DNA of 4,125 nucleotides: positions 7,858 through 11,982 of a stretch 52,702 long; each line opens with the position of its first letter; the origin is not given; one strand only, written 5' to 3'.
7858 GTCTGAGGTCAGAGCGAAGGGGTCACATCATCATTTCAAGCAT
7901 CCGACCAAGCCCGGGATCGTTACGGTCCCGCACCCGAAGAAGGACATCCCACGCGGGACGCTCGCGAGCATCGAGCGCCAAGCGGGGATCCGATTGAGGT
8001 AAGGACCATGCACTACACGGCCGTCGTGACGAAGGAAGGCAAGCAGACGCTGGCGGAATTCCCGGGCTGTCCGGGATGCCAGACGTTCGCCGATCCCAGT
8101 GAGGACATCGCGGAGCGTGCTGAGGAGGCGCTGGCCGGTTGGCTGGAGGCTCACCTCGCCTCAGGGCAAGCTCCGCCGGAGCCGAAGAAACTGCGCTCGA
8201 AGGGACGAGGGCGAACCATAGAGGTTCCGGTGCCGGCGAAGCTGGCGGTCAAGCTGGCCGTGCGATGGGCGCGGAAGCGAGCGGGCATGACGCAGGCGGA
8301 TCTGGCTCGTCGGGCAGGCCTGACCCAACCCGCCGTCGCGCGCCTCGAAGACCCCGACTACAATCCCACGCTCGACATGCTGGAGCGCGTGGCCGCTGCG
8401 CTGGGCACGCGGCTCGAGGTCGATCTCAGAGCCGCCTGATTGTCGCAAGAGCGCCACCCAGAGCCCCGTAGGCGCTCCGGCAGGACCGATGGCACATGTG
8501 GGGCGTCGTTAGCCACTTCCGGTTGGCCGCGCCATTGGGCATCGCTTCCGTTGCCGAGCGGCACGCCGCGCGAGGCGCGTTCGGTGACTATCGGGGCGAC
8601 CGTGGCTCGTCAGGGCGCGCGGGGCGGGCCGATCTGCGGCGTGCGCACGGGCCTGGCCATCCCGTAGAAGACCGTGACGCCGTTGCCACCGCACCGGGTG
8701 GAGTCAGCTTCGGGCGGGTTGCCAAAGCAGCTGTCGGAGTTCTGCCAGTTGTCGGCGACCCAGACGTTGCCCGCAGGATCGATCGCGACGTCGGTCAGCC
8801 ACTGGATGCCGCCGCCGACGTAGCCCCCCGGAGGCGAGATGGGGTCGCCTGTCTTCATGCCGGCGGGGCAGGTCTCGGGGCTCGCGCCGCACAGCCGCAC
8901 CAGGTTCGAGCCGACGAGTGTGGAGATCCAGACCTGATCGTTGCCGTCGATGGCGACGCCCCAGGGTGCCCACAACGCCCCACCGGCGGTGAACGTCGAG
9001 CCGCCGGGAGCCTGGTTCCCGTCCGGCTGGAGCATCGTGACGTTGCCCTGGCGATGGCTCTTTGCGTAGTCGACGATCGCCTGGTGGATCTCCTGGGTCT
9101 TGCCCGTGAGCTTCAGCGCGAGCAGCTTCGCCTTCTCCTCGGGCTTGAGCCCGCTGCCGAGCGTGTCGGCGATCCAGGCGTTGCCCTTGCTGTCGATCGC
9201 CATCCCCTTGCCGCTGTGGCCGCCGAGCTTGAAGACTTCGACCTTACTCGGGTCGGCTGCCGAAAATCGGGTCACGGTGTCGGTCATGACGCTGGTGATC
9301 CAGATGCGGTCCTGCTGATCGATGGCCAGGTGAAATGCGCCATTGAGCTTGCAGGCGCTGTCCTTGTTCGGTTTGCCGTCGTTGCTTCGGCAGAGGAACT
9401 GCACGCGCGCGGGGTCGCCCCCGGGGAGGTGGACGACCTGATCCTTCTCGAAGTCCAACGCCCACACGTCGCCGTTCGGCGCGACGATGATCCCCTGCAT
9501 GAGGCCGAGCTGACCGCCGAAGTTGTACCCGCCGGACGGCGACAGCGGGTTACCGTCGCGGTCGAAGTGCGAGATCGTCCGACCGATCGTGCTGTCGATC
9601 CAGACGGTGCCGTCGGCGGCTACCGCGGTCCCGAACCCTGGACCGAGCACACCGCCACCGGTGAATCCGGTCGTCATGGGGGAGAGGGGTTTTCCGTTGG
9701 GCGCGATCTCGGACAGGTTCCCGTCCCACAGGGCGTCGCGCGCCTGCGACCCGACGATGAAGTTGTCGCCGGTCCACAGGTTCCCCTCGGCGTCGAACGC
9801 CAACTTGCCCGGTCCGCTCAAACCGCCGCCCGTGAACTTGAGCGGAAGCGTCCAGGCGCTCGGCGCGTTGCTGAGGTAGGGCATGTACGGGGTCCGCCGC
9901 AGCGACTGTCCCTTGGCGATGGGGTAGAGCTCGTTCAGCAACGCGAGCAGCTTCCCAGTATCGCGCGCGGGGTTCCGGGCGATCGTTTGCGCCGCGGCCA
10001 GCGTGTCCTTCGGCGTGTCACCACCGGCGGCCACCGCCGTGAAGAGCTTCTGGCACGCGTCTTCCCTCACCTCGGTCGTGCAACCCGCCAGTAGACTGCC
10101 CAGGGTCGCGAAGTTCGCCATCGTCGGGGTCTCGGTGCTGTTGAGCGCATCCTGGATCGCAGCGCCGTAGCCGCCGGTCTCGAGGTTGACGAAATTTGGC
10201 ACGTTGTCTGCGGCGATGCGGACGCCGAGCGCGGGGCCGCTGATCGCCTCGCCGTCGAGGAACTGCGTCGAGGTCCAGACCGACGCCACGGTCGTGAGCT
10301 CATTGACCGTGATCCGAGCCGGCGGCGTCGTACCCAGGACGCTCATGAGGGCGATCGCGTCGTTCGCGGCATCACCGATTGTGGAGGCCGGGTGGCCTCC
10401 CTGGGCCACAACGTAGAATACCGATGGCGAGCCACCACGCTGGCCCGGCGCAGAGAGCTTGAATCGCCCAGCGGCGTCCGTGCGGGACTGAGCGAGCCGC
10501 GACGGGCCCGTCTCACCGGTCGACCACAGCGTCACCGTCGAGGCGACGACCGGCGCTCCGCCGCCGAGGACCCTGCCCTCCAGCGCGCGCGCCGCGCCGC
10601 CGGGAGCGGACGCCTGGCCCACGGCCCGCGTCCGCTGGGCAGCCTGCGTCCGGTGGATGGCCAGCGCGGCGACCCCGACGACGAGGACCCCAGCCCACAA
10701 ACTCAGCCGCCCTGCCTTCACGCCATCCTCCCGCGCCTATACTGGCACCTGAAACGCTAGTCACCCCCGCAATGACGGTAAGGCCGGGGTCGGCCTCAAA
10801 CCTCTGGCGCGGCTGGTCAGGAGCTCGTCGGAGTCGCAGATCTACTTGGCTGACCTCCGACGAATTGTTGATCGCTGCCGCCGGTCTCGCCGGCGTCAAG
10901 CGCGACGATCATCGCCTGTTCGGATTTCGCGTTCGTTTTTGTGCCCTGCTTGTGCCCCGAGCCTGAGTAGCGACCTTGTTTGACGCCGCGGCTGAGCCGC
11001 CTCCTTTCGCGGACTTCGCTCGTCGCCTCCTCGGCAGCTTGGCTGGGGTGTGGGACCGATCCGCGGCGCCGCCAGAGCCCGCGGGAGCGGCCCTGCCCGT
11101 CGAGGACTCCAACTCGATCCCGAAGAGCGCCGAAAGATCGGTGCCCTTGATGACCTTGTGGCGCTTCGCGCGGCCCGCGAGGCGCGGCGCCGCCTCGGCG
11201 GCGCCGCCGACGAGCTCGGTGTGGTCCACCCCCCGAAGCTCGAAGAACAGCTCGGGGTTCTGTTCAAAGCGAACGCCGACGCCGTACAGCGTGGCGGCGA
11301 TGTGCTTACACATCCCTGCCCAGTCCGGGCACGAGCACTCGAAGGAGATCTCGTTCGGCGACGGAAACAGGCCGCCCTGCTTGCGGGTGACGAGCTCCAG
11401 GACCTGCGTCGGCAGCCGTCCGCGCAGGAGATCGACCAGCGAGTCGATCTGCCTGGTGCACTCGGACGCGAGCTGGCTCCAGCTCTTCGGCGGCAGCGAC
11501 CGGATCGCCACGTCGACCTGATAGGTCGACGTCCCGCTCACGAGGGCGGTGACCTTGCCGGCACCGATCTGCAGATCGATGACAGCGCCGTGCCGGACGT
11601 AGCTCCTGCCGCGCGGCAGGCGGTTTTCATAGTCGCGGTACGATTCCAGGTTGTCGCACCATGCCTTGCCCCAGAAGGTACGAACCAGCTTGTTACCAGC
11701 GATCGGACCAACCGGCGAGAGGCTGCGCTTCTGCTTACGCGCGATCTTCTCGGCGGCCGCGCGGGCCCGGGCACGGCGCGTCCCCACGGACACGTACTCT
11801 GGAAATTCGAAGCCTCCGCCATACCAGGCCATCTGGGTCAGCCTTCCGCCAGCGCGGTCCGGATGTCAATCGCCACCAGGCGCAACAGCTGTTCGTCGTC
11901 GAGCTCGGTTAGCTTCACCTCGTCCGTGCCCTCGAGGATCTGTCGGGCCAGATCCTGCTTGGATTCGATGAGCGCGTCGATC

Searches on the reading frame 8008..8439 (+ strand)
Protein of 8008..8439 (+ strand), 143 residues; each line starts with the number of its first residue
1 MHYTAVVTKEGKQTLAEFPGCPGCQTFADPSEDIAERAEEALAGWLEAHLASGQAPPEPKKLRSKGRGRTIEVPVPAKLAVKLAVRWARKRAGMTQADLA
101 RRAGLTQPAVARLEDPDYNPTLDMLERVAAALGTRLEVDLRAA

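Call 6: search_protein_families(library=pfam, proteins=[window:8008-8439:+], max_evalue=0.01)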
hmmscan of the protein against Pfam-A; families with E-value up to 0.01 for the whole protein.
window:8008-8439:+ (143 aa): 8 families
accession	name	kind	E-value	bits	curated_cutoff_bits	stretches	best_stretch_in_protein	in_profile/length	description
PF01381.28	HTH_3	-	2.4e-12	47.1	23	1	85-137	1-53/55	Helix-turn-helix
PF13560.12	HTH_31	-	2.3e-09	37.9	27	1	85-135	6-57/64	Helix-turn-helix domain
PF15919.11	HicB_lk_antitox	-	1e-06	29.3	27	1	14-64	13-63/123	HicB_like antitoxin of bacterial toxin-antitoxin system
PF13443.12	HTH_26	-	6.7e-06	26.7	22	1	90-136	7-54/63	Cro/C1-type HTH DNA-binding domain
PF13744.12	HTH_37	-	9.9e-06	25.7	27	1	77-139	15-78/80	Helix-turn-helix domain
PF21748.3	UPF0150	-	0.0012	19.2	27.3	1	9-57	16-64/64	UPF0150-like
PF12844.13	HTH_19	-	0.0029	17.9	30.2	1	86-133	5-52/64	Helix-turn-helix domain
PF13412.12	HTH_24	-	0.0042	17.1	21.9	1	90-112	14-36/48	Winged helix-turn-helix DNA-binding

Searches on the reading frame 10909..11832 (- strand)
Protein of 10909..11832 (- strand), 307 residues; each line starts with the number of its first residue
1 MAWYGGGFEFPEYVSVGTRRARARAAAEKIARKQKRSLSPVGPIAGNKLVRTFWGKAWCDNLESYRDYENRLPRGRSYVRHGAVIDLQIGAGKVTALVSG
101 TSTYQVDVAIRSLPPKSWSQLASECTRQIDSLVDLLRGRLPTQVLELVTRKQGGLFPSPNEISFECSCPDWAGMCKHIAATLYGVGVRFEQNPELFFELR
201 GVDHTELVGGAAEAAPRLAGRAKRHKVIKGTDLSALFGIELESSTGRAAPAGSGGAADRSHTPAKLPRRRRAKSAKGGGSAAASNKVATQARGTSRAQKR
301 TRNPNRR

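Call 87: search_protein_families(library=pfam, proteins=[window:10909-11832:-], max_evalue=10)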
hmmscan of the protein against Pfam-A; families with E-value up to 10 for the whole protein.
window:10909-11832:- (307 aa): 1 family
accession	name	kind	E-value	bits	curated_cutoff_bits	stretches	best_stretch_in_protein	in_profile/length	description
PF04434.22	SWIM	-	0.0042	17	19.6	1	166-183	15-35/38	SWIM zinc finger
